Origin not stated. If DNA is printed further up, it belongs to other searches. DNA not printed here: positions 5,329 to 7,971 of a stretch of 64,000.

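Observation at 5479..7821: Nramp-superfamily transporter core fused in one polypeptide to an ApbE flavin transferase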

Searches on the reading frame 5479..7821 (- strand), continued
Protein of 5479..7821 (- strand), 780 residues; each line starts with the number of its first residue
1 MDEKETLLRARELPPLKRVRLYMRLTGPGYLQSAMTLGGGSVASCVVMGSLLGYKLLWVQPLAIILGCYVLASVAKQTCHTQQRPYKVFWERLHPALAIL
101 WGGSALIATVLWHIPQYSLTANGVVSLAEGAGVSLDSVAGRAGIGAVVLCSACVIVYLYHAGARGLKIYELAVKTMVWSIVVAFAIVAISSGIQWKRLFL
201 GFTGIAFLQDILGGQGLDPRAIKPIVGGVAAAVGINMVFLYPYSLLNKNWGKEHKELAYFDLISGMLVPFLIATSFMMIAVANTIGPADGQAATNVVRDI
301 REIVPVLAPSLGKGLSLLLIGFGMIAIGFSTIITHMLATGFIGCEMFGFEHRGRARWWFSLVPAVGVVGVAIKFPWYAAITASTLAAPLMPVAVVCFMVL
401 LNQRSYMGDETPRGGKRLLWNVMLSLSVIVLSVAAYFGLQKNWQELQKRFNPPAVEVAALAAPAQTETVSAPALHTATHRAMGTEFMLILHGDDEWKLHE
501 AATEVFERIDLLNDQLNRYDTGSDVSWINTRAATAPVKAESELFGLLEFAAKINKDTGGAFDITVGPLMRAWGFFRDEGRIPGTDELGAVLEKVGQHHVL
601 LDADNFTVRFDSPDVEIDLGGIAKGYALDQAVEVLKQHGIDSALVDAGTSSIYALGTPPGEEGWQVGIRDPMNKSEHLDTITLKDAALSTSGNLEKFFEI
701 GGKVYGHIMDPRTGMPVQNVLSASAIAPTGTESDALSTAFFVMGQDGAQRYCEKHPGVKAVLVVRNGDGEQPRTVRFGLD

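Call 15: find_encoding_contigs(protein=P0067, flank=10000, max_places=2)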
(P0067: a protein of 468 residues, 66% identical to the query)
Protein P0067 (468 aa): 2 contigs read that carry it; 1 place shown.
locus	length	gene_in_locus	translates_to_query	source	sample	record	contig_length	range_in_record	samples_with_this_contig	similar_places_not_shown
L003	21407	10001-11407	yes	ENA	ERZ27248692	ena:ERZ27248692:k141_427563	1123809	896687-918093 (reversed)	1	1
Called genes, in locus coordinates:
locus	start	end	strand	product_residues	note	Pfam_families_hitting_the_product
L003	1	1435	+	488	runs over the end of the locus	PF01225:Mur_ligase, PF08245:Mur_ligase_M, PF02875:Mur_ligase_C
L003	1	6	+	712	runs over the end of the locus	PF03717:PBP_dimer, PF00905:Transpeptidase, PF03793:PASTA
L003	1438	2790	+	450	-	PF08245:Mur_ligase_M, PF02875:Mur_ligase_C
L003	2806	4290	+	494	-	PF00953:Glycos_transf_4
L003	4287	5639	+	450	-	PF21377:MurD_N (weak), PF21799:MurD-like_N, PF08245:Mur_ligase_M, PF02875:Mur_ligase_C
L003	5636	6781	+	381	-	PF01098:FTSW_RODA_SPOVE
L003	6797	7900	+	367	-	PF03033:Glyco_transf_28, PF04101:Glyco_tran_28_C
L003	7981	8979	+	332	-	PF13487:HD_5, PF01966:HD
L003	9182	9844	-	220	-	PF01791:DeoC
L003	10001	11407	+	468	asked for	PF01566:Nramp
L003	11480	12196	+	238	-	PF13620:CarboxypepD_reg (faint)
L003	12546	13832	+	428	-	PF01408:GFO_IDH_MocA, PF22725:GFO_IDH_MocA_C3 (faint), PF19051:GFO_IDH_MocA_C2, PF02894:GFO_IDH_MocA_C (weak)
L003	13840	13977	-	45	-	-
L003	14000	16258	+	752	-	PF02985:HEAT (faint), PF13646:HEAT_2, PF00754:F5_F8_type_C, PF22633:F5_F8_type_C_2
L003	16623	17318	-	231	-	PF00460:Flg_bb_rod (weak), PF22692:LlgE_F_G_D1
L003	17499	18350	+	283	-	-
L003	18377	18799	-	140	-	PF13622:4HBT_3 (weak), PF03061:4HBT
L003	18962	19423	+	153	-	PF13924:Lipocalin_5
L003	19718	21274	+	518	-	PF00117:GATase, PF07722:Peptidase_C26 (faint), PF02540:NAD_synthase (weak), PF03054:tRNA_Me_trans (faint), PF00958:GMP_synt_C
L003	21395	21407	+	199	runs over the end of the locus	PF04140:ICMT, PF04191:PEMT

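Call 16: find_encoding_contigs(protein=P0065, flank=10000, max_places=2)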
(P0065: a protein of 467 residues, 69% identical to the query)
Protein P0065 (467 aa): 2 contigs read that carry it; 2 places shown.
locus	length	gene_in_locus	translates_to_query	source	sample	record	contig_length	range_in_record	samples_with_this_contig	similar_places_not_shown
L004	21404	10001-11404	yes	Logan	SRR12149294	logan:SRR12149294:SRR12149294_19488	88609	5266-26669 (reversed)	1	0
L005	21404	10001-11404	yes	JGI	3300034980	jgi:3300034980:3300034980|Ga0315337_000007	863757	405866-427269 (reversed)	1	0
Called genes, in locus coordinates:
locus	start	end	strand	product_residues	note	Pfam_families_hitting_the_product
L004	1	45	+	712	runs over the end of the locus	PF03717:PBP_dimer, PF00905:Transpeptidase, PF03793:PASTA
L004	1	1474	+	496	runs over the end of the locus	PF01225:Mur_ligase, PF08245:Mur_ligase_M, PF02875:Mur_ligase_C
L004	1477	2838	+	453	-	PF01225:Mur_ligase (weak), PF08245:Mur_ligase_M, PF02875:Mur_ligase_C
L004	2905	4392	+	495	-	PF00953:Glycos_transf_4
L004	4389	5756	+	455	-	PF21799:MurD-like_N, PF08245:Mur_ligase_M, PF02875:Mur_ligase_C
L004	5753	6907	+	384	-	PF01098:FTSW_RODA_SPOVE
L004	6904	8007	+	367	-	PF03033:Glyco_transf_28, PF04101:Glyco_tran_28_C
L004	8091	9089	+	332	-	PF13487:HD_5, PF01966:HD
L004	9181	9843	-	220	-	PF01791:DeoC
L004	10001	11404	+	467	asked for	PF01566:Nramp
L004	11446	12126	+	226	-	PF13620:CarboxypepD_reg (weak)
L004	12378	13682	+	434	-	PF01408:GFO_IDH_MocA, PF22725:GFO_IDH_MocA_C3 (faint), PF19051:GFO_IDH_MocA_C2, PF02894:GFO_IDH_MocA_C (weak)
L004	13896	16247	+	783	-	PF13646:HEAT_2, PF00754:F5_F8_type_C, PF22633:F5_F8_type_C_2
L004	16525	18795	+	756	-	PF00069:Pkinase, PF07714:PK_Tyr_Ser-Thr, PF14531:Kinase-like (faint), PF03109:ABC1 (weak), PF26549:Tricorn_N (faint)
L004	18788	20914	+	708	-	PF00069:Pkinase, PF07714:PK_Tyr_Ser-Thr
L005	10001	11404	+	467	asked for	PF01566:Nramp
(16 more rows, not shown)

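Call 48: find_encoding_contigs(protein=P0068, flank=7000, max_places=1)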
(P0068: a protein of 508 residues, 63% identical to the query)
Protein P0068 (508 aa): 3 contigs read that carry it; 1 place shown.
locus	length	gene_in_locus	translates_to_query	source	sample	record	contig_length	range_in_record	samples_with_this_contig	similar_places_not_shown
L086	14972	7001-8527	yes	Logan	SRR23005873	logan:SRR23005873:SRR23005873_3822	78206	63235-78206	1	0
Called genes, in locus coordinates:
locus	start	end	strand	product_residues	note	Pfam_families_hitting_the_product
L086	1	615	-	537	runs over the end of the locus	PF00501:AMP-binding, PF13193:AMP-binding_C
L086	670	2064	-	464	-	PF13378:MR_MLE_C (weak)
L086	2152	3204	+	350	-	PF01738:DLH (weak), PF12697:Abhydrolase_6, PF00326:Peptidase_S9 (weak), PF22244:GCE_fung (faint)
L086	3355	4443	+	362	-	PF01208:URO-D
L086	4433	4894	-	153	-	PF10604:Polyketide_cyc2, PF08327:AHSA1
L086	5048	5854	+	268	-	PF00795:CN_hydrolase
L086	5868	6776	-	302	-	-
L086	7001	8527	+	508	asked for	PF01566:Nramp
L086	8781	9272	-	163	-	PF05974:DUF892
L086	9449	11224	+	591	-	PF16656:Pur_ac_phosph_N, PF00149:Metallophos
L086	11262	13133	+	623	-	-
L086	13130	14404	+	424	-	PF00070:Pyr_redox (faint), PF00890:FAD_binding_2 (weak), PF01266:DAO, PF01593:Amino_oxidase, PF01946:Thi4 (faint), PF03486:HI0933_like (faint), PF12831:FAD_oxidored (faint), PF13450:NAD_binding_8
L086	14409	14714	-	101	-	PF03992:ABM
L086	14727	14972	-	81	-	?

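Call 49: find_encoding_contigs(protein=P0077, flank=7000, max_places=1)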
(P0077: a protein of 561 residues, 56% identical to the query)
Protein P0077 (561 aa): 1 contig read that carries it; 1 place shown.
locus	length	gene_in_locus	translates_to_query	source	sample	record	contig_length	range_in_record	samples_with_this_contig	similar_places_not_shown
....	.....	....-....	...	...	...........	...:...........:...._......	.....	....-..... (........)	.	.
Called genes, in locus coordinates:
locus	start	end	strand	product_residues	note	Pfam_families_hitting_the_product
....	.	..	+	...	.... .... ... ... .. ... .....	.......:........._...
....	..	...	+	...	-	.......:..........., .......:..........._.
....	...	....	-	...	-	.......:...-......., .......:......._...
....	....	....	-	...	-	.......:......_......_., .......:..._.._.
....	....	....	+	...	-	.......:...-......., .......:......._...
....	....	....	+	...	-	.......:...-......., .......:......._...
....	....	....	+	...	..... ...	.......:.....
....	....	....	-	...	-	-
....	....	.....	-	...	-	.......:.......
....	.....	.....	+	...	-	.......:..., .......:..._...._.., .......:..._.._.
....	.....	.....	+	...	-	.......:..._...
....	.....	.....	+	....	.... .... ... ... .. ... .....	-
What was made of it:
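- Tried and rejected: They are plain permeases in unrelated contexts (calls 48, 49).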

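Call 77: predict_structure(alignment_id=A2)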
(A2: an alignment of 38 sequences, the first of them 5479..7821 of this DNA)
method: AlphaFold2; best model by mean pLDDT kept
length: 780 residues; sequences in the alignment: 38
mean_pLDDT: 89.5   pTM: 0.59
mean pLDDT of the five models: 89.5, 89.4, 88.3, 87.7, 87.7
residues with pLDDT >= 90: 492; 70-90: 262; 50-70: 10; < 50: 16
segments of 3 or more residues with pLDDT < 50: 455-469
pLDDT, mean of each block of 10 residues (from residue 1): 77 81 68 77 91 92 93 95 93 94 90 90 95 93 96 91 81 86 89 91 92 88 91 85 87 89 88 91 86 79 85 91 92 91 93 91 92 81 88 95 95 95 96 91 84 51 42 93 96 94 98 92 94 96 97 98 95 86 92 95 97 93 97 97 91 95 92 86 96 83 88 92 97 98 97 96 85 89
secondary structure, 60 per line:
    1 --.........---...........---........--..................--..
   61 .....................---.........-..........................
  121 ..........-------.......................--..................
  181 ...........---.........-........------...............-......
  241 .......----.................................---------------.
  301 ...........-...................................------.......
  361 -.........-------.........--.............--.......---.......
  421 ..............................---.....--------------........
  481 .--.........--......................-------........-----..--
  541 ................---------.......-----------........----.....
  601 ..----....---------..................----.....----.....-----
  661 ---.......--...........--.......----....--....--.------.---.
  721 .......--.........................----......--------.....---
elements in order (helices of 4 or more, strands of 3 or more residues): H3-11 H15-25 H29-36 H39-56 H59-81 H85-93 H95-130 H138-160 H163-191 H195-203 H205-212 H219-233 H235-247 H252-284 H300-311 H313-347 H354-360 H362-370 H378-386 H389-401 H404-410 H414-450 H454-458 E473-481 E484-492 H495-516 H524-531 H541-556 H566-572 H584-591 E599-602 E607-610 H620-637 E642-646 E651-655 E664-670 E673-683 E686-692 E697-700 E703-706 E720-727 H730-754 E759-764 E773-777
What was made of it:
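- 5479..7821 (-): Whole fusion gene, 780 aa: Nramp-like permease, linker and ApbE. AF2 model with pLDDT 89.5 (call 77).
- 7699..7710 (-): TM1 break, GGGS (aa 38-41), in place of the metal-binding DPGN. The helix breaks at aa 37-38 in the model (call 77).
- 7111..7134 (-): TM6 break, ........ (aa 230-237), in place of AxxMPH. The helix breaks at aa 234 in the model (call 77).
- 6406..6471 (-): Flexible Ala/Pro-rich linker, aa 451-472. pLDDT below 50 at aa 455-469 and pTM 0.59, so no fixed interface between the domains is predicted (call 77).
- Checked: The AlphaFold2 model is confident in both halves (mean pLDDT 89.5), and only the linker at 455-469 is disordered (call 77).
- The linker is disordered and no docked interface is predicted (call 77). 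The tether is flexible (call 77).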

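Call 84: fold_search(model_id=the predicted structure, library=pdb)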
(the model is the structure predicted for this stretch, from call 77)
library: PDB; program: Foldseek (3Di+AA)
matches with E <= 10: 602; with E <= 0.001: 118
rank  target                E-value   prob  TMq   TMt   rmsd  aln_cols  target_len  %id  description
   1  7f2u_B                1.5e-20  1.00  0.36  0.84   2.2       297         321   30  FmnB complexed with ADP (released 2021-11-03)
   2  7esb                  1.6e-20  1.00  0.36  0.85   2.3       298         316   30  FmnB complexed with ATP (released 2021-11-03)
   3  7esa                  3.9e-20  1.00  0.36  0.83   2.3       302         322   31  the complex structure of flavin transferase FmnB complexed with FAD (released 2021-11-03)
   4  4ifw                  5.5e-20  1.00  0.36  0.85   2.3       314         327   32  Crystal structure of Treponema pallidum TP0796 Flavin trafficking protein, ADP inhibited form (released 2013-02-27)
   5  4xdt                  6.2e-20  1.00  0.37  0.85   2.4       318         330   33  Crystal structure of Treponema pallidum TP0796 Flavin trafficking protein, a bifunctional FMN transferase/FAD pyrophosph (released 2015-10-14)
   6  7esc                  6.7e-20  1.00  0.35  0.83   2.2       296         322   31  FmnB complexed with AMP (released 2021-11-03)
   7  4ig1                  1.1e-19  1.00  0.37  0.84   2.3       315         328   33  Crystal structure of Treponema pallidum TP0796 Flavin trafficking protein, Mg(II)-AMP product bound form (released 2013-02-27)
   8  4ifu                  1.4e-19  1.00  0.37  0.84   2.4       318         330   32  Crystal structure of Treponema pallidum TP0796 Flavin trafficking protein, apo form (released 2013-02-27)
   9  4xdr                  2.8e-19  1.00  0.37  0.85   2.4       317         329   32  Crystal structure of Treponema pallidum TP0796 Flavin trafficking protein, a bifunctional FMN transferase/FAD pyrophosph (released 2015-10-14)
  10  7mgt                  4.5e-19  1.00  0.36  0.85   2.4       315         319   31  Ftp from Treponema pallidum bound to an ADP-like inhibitor (released 2021-12-08)
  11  1vrm                  1.5e-18  1.00  0.36  0.87   2.5       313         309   32  Crystal structure of the apbe protein (tm1553) from thermotoga maritima msb8 at 1.58 A resolution (released 2005-03-22)
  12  2o18_C                1.7e-18  1.00  0.35  0.84   3.2       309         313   26  Crystal structure of a Thiamine biosynthesis lipoprotein apbE, NorthEast Strcutural Genomics target ER559 (released 2006-12-05)
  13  4xgv_C                4.2e-18  1.00  0.35  0.84   3.2       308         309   27  Crystal structure of Escherichia coli Flavin trafficking protein, an FMN transferase (released 2015-12-16)
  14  4xgw_C                4.5e-18  1.00  0.35  0.85   3.0       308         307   27  Crystal structure of Escherichia coli Flavin trafficking protein, an FMN transferase, E169K mutant (released 2015-12-16)
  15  4xgv_B                7.4e-18  1.00  0.35  0.84   3.1       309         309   26  Crystal structure of Escherichia coli Flavin trafficking protein, an FMN transferase (released 2015-12-16)
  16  3pnd_C                9.5e-18  1.00  0.35  0.81   3.8       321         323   28  FAD binding by ApbE protein from Salmonella enterica: a new class of FAD binding proteins (released 2011-01-05)
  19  3pnd_A                1.6e-17  1.00  0.35  0.82   3.7       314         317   28  FAD binding by ApbE protein from Salmonella enterica: a new class of FAD binding proteins (released 2011-01-05)
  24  3pnd_B                4.6e-17  1.00  0.35  0.83   3.6       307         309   29  FAD binding by ApbE protein from Salmonella enterica: a new class of FAD binding proteins (released 2011-01-05)
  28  3pnd_D                1.0e-16  1.00  0.34  0.82   3.8       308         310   28  FAD binding by ApbE protein from Salmonella enterica: a new class of FAD binding proteins (released 2011-01-05)
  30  6nxi                  1.9e-16  1.00  0.35  0.85   3.1       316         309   26  Flavin Transferase ApbE from Vibrio cholerae (released 2019-03-13)
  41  7qia_A                5.2e-11  1.00  0.43  0.78   4.1       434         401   17  Structure of apo-EleNRMT in complex with two nanobodies at 3.5A (released 2021-12-29)
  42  6d91                  1.1e-10  1.00  0.44  0.82   3.6       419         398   19  Crystal structure of the Deinococcus radiodurans Nramp/MntH divalent transition metal transporter in the outward-open, a (released 2019-02-13)
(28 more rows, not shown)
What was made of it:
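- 6472..7821 (-): Nramp-fold permease domain, aa 1-450, with 11 TM helices, N-terminus inside and C-terminus outside. Foldseek TM 0.77-0.82 to EleNRMT and DraNramp (call 84).
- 5482..6405 (-): ApbE (FAD:protein FMN transferase) domain, aa 473-780. Foldseek TM 0.83-0.87 (call 84).
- On ApbE (FAD:protein FMN transferase, PF02424): Foldseek TM 0.83-0.87 and rmsd 2.2-3.8 A to 7esa, 4xdt, 1vrm, 6nxi and 3pnd (call 84).
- On Nramp / SLC11 (PF01566): TM 0.77-0.82 to 7qia and 6d91 over 419-434 aligned columns (call 84).
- Checked: It matches the N-terminal half to EleNRMT and D. radiodurans MntH (TM 0.77-0.82) (call 84).
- Its nearest solved folds are metal and Mg2+ transporters (call 84).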

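Call 102: find_encoding_contigs(protein=P0001, flank=5000, max_places=2)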
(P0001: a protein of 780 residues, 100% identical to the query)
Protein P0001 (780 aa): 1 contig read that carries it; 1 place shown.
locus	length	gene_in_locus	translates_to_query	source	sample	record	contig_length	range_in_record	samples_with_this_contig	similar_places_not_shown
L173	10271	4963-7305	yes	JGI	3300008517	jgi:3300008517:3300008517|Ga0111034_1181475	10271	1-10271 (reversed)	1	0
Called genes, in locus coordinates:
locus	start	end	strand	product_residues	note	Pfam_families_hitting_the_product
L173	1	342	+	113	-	?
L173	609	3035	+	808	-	PF16126:DUF4838 (weak)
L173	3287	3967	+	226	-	PF03009:GDPD, PF13653:GDPD_2 (weak)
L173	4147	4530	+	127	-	-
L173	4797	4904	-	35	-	-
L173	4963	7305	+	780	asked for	PF01566:Nramp, PF02424:ApbE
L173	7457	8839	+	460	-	PF01408:GFO_IDH_MocA, PF22725:GFO_IDH_MocA_C3, PF02894:GFO_IDH_MocA_C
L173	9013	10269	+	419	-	?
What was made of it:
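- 5479..7821 (-): Identical protein on an independent contig (call 102).
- Checked: An identical protein is encoded on an independently assembled JGI contig (call 102).
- An identical protein comes from an independent assembly (call 102).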
